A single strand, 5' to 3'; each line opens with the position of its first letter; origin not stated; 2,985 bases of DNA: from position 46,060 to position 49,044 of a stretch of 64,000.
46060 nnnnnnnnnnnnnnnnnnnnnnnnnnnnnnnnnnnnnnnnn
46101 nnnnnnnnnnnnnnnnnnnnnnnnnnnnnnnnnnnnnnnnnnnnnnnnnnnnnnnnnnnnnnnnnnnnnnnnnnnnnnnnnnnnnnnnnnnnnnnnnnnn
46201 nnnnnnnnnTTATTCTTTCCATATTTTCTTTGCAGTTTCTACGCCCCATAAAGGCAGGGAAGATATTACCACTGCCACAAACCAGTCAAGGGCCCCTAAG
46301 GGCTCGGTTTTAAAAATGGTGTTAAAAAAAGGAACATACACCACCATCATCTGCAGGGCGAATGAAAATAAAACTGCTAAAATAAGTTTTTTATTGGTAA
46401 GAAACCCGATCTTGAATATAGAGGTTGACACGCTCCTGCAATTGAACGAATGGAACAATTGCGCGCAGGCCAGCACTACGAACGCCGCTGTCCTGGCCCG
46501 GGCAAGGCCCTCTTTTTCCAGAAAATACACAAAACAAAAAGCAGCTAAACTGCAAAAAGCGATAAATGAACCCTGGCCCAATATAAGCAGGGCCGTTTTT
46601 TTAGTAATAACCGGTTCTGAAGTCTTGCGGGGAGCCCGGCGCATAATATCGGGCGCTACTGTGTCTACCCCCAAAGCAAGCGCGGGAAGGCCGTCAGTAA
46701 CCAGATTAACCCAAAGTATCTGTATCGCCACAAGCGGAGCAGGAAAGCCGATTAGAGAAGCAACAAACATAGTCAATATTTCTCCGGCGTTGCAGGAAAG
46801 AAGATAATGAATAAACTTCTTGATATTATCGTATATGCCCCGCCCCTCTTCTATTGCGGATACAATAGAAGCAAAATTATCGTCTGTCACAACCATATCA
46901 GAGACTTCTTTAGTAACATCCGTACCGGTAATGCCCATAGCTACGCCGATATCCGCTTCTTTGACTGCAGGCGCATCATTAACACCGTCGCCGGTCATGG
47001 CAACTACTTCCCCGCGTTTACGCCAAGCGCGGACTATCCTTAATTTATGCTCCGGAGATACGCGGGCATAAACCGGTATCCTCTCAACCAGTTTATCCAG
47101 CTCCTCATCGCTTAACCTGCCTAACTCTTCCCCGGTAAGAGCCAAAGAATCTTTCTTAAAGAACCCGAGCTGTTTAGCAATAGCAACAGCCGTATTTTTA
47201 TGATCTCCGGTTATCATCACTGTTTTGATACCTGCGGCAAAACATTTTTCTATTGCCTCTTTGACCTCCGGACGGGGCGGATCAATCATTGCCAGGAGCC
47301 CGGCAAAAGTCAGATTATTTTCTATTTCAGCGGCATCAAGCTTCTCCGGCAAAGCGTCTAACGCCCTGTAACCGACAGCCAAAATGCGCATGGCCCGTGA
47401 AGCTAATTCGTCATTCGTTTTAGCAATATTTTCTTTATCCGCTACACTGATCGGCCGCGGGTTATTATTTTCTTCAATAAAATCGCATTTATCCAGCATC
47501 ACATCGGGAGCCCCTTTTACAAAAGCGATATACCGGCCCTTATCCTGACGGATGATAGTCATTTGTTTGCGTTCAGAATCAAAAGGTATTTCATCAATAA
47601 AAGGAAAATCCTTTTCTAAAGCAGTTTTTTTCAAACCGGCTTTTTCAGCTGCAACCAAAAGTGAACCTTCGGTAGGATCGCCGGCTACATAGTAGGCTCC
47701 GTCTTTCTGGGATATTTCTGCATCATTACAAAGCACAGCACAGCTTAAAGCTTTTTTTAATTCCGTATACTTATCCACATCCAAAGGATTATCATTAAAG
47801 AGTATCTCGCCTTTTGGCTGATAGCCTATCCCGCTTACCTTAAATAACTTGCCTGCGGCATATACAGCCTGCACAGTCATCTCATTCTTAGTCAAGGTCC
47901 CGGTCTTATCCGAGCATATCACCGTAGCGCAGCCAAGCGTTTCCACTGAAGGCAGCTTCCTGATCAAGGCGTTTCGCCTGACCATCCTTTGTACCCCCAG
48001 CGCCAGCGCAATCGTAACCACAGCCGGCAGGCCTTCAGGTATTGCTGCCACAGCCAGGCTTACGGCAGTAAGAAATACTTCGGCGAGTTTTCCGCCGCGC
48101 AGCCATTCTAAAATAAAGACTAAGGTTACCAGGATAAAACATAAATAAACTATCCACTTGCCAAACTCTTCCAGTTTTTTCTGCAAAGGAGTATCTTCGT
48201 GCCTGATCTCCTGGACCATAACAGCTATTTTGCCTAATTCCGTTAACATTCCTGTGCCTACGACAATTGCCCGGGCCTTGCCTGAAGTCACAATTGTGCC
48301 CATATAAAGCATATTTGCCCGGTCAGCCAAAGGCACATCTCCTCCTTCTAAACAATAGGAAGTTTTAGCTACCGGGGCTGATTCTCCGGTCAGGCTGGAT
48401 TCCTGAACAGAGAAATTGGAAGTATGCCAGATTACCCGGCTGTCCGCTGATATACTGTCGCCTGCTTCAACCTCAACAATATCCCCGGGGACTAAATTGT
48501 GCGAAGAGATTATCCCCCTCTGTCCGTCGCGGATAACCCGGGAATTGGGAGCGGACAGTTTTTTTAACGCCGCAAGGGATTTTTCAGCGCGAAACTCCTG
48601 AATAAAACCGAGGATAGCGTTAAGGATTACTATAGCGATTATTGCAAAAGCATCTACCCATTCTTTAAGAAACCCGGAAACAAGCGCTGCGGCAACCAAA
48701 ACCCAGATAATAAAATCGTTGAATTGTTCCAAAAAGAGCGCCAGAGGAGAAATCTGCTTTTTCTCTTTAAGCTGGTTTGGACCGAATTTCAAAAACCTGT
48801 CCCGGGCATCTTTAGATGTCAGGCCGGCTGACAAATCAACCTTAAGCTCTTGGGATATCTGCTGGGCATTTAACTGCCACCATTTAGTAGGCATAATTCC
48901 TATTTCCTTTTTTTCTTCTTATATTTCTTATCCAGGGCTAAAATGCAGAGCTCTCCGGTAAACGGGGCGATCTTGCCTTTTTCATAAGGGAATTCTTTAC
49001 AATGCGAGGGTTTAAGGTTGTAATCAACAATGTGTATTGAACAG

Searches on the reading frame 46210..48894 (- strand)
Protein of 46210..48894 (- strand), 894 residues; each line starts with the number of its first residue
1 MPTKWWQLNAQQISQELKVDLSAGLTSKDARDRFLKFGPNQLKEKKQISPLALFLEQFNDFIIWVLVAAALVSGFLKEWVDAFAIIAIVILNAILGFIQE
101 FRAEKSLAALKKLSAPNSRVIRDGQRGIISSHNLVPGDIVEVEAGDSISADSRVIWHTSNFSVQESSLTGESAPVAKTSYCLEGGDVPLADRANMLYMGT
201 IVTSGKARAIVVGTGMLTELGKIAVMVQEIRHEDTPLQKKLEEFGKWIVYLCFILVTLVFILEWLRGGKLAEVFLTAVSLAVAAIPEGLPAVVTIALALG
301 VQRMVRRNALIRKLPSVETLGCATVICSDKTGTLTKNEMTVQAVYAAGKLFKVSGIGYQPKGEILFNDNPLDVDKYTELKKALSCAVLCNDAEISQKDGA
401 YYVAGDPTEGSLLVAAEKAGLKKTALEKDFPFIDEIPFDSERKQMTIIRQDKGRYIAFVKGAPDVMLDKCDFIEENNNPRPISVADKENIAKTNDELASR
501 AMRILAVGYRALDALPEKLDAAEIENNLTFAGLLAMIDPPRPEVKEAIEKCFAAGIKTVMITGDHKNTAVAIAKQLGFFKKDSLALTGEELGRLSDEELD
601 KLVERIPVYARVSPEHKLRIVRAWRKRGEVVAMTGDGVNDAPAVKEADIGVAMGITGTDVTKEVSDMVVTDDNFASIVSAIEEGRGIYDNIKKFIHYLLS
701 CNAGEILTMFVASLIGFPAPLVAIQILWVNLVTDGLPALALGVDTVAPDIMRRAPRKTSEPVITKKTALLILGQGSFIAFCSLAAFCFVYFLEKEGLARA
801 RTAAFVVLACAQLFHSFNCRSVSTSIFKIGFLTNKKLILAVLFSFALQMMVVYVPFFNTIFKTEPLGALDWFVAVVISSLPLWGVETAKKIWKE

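Call 31: find_encoding_contigs(protein=window:46210-48894:-, flank=10000, max_places=1)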
Protein window:46210-48894:- (894 aa): 2 contigs read that carry it; 1 place shown.
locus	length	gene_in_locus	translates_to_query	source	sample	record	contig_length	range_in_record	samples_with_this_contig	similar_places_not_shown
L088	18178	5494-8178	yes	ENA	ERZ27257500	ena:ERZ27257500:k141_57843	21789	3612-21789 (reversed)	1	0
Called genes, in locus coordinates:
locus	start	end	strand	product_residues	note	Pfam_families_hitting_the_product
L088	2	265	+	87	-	?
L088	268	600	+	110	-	PF13190:PDGLE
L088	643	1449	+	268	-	PF02361:CbiQ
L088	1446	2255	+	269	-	PF00005:ABC_tran, PF02463:SMC_N (weak), PF13304:AAA_21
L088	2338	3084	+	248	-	PF02535:Zip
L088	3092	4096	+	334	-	PF02568:ThiI, PF03054:tRNA_Me_trans (weak), PF18297:NFACT-R_2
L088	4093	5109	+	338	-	PF04055:Radical_SAM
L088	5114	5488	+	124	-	-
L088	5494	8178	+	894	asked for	PF00690:Cation_ATPase_N, PF00122:E1-E2_ATPase, PF00702:Hydrolase, PF13246:Cation_ATPase, PF00689:Cation_ATPase_C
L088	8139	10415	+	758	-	PF00403:HMA, PF00122:E1-E2_ATPase, PF00702:Hydrolase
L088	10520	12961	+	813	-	PF00989:PAS (faint), PF13188:PAS_8 (faint), PF08447:PAS_3, PF08448:PAS_4 (weak), PF13426:PAS_9 (weak), PF00990:GGDEF, PF13487:HD_5, PF01966:HD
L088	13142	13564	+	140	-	PF02082:Rrf2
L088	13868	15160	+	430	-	PF03063:Prismane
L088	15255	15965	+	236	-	PF00175:NAD_binding_1, PF08030:NAD_binding_6 (faint)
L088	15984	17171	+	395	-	PF00753:Lactamase_B, PF19583:ODP, PF12706:Lactamase_B_2 (weak), PF00258:Flavodoxin_1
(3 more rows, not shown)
